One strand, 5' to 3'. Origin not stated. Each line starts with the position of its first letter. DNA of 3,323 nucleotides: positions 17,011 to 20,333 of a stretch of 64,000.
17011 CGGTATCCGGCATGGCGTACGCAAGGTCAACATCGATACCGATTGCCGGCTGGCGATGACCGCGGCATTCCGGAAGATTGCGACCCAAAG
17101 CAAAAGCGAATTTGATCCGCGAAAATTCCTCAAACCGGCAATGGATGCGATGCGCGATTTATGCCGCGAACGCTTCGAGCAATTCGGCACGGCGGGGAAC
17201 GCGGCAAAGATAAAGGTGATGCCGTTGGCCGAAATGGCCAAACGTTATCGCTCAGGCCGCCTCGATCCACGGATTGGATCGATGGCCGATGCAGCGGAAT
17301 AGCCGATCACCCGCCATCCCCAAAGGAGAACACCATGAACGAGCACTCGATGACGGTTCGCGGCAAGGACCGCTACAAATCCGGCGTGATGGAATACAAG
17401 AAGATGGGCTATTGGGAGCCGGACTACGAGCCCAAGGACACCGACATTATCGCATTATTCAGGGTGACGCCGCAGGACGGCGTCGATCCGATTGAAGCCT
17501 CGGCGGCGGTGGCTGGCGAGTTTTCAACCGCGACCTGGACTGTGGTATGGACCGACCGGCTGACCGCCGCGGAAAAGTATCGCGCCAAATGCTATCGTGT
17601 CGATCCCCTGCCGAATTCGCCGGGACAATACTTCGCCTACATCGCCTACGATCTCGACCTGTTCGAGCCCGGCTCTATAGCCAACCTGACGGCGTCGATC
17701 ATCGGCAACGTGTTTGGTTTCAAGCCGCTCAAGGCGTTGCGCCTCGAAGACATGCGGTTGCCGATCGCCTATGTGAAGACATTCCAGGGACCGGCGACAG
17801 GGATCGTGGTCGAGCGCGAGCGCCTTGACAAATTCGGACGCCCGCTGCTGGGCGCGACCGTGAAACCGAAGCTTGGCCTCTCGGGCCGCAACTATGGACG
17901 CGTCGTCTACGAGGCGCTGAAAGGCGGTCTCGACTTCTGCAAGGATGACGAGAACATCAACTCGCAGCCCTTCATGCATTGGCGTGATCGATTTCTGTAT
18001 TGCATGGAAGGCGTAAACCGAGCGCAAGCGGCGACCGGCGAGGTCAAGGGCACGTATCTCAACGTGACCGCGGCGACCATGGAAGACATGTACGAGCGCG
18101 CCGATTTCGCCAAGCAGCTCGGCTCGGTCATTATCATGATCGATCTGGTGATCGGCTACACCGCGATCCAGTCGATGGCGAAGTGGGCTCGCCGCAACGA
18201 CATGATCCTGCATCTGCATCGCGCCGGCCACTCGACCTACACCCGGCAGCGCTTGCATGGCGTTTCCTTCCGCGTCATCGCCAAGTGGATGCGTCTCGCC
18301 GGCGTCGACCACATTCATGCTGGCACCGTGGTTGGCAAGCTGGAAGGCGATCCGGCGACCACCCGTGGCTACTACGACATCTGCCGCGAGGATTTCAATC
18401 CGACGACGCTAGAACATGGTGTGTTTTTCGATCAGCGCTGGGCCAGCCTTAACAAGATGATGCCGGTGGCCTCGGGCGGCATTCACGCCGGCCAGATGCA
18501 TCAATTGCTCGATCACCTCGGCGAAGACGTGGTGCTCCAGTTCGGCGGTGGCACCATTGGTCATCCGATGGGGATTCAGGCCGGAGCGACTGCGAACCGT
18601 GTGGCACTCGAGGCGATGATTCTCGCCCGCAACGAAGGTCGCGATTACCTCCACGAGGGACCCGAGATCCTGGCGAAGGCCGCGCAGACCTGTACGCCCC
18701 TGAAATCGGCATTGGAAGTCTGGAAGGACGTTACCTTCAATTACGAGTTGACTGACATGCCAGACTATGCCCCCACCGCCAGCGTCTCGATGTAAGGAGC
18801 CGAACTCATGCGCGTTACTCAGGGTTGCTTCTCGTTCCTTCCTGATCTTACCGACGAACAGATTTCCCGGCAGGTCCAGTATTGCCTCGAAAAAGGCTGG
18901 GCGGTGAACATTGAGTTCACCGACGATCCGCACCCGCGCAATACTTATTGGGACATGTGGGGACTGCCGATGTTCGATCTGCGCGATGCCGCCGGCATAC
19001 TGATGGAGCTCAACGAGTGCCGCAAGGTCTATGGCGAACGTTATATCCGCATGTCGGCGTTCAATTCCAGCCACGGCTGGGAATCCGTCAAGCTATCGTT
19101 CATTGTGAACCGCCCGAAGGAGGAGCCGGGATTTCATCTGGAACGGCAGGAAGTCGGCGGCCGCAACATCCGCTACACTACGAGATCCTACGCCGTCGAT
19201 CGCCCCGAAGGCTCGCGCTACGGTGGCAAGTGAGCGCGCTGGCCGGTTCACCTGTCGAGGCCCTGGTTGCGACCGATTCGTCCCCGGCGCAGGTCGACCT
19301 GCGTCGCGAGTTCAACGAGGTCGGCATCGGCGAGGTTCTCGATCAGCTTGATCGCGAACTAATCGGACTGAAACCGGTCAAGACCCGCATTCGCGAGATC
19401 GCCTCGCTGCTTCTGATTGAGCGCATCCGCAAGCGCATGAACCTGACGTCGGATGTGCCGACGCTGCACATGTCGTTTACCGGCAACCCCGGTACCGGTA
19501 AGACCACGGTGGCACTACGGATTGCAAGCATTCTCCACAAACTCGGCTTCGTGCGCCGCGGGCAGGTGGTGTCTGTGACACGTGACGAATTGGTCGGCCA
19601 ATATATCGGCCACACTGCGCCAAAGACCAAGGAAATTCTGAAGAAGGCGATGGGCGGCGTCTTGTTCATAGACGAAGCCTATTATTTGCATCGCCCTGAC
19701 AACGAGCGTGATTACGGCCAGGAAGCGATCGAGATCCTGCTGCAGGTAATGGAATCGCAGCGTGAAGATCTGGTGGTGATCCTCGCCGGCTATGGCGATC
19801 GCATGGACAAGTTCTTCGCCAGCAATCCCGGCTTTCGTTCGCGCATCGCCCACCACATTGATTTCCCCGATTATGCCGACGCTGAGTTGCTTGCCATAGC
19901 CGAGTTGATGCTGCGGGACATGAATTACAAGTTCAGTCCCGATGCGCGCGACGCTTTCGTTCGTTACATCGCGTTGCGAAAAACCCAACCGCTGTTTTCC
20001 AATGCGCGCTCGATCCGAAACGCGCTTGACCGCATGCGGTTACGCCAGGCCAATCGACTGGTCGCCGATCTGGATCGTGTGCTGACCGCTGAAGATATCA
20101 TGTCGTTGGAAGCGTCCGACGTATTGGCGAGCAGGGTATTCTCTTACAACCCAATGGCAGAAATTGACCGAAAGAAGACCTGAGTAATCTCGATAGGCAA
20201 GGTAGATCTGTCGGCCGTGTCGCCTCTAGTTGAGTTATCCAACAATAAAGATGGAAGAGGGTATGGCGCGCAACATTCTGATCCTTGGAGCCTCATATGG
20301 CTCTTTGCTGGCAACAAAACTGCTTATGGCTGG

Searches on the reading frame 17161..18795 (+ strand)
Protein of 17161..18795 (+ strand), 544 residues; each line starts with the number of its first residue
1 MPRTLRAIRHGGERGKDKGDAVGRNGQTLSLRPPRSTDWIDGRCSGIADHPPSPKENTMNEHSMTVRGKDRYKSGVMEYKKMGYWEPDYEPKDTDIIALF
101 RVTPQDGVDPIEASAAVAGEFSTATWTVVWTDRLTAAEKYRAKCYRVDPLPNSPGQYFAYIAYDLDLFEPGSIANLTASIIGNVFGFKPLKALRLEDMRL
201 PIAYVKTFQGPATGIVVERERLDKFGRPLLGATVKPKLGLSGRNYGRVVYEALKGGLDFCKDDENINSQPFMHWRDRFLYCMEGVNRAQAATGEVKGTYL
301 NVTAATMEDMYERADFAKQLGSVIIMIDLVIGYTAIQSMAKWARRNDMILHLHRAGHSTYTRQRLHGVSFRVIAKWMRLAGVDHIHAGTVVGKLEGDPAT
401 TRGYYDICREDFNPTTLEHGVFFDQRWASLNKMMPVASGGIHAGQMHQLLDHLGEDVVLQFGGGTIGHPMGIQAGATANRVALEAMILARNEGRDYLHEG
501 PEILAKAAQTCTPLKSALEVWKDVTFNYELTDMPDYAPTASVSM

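Call 49: search_protein_families(library=pfam, proteins=[window:17161-18795:+], max_evalue=0.00001)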
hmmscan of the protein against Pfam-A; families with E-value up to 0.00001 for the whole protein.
window:17161-18795:+ (544 aa): 2 families
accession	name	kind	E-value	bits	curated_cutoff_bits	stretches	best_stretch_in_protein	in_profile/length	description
PF00016.26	RuBisCO_large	-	9.8e-133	442.4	30.1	1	214-521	1-299/299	Ribulose bisphosphate carboxylase large chain, catalytic domain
PF02788.21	RuBisCO_large_N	-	8e-44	149.1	20.7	1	84-204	2-120/120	Ribulose bisphosphate carboxylase large chain, N-terminal domain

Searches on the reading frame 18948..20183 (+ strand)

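Call 49: search_protein_families(library=pfam, proteins=[window:18948-20183:+], max_evalue=0.00001)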
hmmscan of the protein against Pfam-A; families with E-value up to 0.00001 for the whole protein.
window:18948-20183:+ (411 aa): 2 families
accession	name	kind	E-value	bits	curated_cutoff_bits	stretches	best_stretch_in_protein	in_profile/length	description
PF00004.35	AAA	-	1.1e-16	61.9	21.2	1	176-307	2-130/131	ATPase family associated with various cellular activities (AAA)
PF17866.7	AAA_lid_6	-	9.4e-14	51.7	24.3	1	331-392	1-60/60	AAA lid domain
